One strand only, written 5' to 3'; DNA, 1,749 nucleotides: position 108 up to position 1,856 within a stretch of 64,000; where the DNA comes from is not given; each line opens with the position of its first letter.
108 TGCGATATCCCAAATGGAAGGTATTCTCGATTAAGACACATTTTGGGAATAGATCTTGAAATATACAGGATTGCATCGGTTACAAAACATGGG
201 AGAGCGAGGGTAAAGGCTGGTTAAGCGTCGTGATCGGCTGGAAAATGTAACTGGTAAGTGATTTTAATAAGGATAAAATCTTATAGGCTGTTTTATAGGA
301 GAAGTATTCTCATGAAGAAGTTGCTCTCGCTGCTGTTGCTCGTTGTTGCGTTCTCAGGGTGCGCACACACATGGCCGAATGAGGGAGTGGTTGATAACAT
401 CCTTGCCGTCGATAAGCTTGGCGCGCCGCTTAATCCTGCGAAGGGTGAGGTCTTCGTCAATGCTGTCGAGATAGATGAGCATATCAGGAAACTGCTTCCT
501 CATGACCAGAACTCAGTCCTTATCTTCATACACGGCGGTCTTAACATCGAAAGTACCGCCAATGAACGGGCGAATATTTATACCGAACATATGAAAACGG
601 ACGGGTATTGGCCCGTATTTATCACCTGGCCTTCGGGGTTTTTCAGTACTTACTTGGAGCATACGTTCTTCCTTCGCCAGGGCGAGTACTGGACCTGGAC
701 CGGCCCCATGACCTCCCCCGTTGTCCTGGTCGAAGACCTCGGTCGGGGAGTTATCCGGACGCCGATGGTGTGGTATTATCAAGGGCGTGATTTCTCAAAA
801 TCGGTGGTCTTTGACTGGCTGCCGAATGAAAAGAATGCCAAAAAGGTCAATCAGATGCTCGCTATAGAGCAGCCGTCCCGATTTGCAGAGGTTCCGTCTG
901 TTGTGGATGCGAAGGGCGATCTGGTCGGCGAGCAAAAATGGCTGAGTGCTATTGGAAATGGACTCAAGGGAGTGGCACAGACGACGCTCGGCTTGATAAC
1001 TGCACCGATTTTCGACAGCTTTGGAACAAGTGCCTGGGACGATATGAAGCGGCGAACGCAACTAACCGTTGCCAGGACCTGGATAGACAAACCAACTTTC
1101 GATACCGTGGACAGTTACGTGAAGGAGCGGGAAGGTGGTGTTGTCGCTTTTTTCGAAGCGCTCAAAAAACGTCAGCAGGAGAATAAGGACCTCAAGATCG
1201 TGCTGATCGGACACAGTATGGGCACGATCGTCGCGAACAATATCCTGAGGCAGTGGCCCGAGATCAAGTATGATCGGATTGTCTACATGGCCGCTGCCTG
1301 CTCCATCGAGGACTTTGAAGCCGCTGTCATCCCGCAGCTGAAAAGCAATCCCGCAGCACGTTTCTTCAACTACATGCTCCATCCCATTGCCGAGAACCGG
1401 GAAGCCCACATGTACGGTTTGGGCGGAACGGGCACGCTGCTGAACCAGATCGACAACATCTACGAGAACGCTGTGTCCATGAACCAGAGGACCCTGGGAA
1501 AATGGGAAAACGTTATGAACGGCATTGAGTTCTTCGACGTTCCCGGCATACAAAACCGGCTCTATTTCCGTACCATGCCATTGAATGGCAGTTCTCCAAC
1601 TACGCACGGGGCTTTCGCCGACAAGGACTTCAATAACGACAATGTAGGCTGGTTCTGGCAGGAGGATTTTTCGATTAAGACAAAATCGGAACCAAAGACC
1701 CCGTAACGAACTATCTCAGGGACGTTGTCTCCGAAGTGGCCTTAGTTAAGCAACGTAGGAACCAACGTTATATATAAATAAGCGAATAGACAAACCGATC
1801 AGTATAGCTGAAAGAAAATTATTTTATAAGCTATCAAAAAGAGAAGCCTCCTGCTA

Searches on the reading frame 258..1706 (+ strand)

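Call 76: search_protein_families(library=pfam, proteins=[window:258-1706:+], max_evalue=0.00001)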
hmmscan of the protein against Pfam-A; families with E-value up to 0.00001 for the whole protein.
window:258-1706:+ (482 aa): 2 families
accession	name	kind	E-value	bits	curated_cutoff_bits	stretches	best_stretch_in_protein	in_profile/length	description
PF05990.18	DUF900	-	1.8e-07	31.3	20.5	0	296-333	78-115/232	Alpha/beta hydrolase of unknown function (DUF900)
PF12146.15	Hydrolase_4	-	1.8e-06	27.9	27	1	297-356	64-120/239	Serine aminopeptidase, S33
